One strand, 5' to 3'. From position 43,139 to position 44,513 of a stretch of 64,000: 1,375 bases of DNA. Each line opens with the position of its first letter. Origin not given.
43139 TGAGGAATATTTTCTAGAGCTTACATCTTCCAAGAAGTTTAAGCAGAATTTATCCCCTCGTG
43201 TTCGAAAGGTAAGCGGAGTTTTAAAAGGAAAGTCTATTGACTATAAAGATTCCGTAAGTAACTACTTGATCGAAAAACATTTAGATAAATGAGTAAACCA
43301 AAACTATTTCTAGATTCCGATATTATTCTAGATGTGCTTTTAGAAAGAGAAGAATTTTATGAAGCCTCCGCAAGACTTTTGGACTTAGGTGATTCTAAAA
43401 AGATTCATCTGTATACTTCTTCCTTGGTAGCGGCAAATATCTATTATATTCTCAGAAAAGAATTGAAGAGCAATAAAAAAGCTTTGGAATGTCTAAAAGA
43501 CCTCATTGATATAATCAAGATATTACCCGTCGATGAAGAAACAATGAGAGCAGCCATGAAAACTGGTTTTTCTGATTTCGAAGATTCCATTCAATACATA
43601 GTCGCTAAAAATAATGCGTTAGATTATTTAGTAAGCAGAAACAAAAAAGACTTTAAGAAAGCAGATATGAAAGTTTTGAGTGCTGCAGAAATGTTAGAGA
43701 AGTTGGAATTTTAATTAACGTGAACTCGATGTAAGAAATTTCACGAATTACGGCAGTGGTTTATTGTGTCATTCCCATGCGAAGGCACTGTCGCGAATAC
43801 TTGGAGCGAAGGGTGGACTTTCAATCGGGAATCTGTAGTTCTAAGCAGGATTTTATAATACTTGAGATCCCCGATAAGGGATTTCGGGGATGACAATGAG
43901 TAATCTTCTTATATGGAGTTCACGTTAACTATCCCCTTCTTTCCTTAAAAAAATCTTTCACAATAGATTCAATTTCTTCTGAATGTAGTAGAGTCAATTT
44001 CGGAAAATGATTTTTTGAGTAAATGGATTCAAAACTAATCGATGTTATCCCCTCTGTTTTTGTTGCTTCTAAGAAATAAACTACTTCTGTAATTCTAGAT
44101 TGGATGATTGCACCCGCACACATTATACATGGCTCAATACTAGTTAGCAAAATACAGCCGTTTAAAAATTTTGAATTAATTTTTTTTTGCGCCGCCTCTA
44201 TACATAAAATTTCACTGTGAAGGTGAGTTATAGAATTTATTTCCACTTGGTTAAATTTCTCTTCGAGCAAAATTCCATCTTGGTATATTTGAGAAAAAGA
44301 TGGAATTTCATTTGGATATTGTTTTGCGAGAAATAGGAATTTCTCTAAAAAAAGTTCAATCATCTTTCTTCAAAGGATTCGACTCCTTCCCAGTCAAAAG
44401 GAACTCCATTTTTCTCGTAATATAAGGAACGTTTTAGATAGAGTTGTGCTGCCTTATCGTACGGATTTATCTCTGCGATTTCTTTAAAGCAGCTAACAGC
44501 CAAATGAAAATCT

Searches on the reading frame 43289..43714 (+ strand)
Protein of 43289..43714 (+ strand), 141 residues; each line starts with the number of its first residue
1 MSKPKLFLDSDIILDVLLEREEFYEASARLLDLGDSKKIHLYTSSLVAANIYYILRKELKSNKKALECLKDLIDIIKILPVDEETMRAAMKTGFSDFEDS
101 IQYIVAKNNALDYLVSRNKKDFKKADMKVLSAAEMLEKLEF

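Call 25: search_protein_families(library=pfam, proteins=[window:43289-43714:+], max_evalue=0.001)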
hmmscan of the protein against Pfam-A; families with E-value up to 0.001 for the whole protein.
window:43289-43714:+ (141 aa): 2 families
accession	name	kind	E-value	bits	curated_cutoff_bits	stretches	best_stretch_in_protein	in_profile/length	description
PF13470.12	PIN_3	-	2.2e-18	67.6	27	1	6-120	2-115/115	PIN domain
PF01850.27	PIN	-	5.3e-08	33.9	23.6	1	7-126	2-118/120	PIN domain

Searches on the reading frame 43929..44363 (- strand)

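Call 25: search_protein_families(library=pfam, proteins=[window:43929-44363:-], max_evalue=0.001)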
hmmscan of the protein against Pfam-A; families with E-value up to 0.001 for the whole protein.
window:43929-44363:- (144 aa): 3 families
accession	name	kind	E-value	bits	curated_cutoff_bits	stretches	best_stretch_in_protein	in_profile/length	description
PF14437.12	MafB19-deam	-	1.8e-17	64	27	1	28-143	31-142/142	MafB19-like deaminase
PF00383.29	dCMP_cyt_deam_1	-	8.3e-13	48.5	25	1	37-97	42-101/102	Cytidine and deoxycytidylate deaminase zinc-binding region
PF14439.12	Bd3614-deam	-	0.00049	20.5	38.5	1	30-96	19-88/113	Bd3614-like deaminase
